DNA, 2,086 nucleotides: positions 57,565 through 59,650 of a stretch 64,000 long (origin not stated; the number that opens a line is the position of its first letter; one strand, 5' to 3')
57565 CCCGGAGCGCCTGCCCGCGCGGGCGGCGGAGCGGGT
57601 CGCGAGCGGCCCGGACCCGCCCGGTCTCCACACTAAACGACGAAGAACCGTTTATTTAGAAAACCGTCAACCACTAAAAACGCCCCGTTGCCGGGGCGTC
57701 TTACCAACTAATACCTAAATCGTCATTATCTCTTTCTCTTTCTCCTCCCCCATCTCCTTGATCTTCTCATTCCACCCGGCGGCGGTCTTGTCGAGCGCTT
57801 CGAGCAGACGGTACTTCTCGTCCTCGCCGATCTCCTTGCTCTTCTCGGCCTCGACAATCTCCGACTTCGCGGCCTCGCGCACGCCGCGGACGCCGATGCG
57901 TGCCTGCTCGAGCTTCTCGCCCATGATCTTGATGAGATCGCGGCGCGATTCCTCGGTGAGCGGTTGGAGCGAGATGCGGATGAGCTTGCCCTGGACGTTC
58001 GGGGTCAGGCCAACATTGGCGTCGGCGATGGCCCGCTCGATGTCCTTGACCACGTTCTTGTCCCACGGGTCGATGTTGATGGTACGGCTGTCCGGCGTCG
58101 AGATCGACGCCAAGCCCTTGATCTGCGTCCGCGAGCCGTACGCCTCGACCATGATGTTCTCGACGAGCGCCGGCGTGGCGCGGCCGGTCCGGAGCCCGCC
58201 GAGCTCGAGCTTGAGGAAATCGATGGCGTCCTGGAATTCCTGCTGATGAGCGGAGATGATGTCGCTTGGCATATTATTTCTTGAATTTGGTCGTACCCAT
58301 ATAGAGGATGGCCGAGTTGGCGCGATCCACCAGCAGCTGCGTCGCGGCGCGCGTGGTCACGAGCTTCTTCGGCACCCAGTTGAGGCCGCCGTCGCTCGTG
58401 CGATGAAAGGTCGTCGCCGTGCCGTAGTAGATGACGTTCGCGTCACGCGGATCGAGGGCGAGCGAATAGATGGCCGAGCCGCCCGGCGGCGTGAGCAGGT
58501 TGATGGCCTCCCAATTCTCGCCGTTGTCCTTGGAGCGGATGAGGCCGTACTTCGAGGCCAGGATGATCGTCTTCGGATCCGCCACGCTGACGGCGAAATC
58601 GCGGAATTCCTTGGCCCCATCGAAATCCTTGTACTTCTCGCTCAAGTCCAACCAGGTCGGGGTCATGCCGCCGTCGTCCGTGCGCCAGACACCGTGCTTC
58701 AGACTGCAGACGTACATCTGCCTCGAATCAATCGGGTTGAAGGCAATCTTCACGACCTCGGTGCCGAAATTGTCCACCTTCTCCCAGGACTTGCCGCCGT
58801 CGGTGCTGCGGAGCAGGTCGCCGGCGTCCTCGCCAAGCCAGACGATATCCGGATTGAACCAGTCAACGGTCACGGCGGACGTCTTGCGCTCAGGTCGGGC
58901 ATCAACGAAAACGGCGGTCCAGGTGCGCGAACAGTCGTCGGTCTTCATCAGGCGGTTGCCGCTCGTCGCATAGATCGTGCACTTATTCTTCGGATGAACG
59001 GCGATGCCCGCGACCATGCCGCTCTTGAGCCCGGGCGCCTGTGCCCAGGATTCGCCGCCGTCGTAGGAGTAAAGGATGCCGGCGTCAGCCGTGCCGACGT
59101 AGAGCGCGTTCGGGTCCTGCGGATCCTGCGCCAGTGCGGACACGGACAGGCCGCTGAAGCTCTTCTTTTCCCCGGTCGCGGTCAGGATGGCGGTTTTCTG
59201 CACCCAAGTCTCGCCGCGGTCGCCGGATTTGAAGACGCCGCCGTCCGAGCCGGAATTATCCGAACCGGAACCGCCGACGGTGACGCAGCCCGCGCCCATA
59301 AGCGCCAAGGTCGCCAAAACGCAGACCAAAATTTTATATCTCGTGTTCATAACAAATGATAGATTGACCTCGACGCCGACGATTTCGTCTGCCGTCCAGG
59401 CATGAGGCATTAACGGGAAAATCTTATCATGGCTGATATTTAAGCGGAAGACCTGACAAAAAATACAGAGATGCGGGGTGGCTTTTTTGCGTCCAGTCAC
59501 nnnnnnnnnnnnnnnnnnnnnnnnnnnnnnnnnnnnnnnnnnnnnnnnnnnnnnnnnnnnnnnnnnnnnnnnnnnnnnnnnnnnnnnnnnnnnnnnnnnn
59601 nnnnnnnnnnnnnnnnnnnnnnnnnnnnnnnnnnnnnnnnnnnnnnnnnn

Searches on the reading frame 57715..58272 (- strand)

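Call 52: search_protein_families(library=pfam, proteins=[window:57715-58272:-], max_evalue=0.001)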
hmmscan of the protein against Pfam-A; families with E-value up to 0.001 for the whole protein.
window:57715-58272:- (185 aa): 1 family
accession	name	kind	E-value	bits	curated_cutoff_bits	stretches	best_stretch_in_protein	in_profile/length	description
PF01765.24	RRF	-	1.3e-51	175.1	29.7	1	21-183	2-164/164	Ribosome recycling factor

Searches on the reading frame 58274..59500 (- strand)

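Call 52: search_protein_families(library=pfam, proteins=[window:58274-59500:-], max_evalue=0.001)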
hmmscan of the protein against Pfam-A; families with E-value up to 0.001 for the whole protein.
window:58274-59500:- (408 aa): 6 families
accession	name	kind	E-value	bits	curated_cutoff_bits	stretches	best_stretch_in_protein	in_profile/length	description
PF15902.12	Sortilin-Vps10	-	3.8e-21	75.8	33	2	228-292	2-68/446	Sortilin, neurotensin receptor 3,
PF14870.12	PSII_BNR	-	1.9e-14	54.1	27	1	248-376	19-138/303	Photosynthesis system II assembly factor YCF48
PF02012.26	BNR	-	2.9e-11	42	27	0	231-241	2-12/12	BNR/Asp-box repeat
PF13088.12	BNR_2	-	9.4e-05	22.3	31.4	0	78-338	9-256/277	BNR repeat-like domain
PF15899.11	BNR_6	-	0.00042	20.6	27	0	90-101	2-13/14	BNR-Asp box repeat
PF10647.15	Gmad1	-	0.0005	20.4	20.5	0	147-197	192-239/251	Lipoprotein LpqB beta-propeller domain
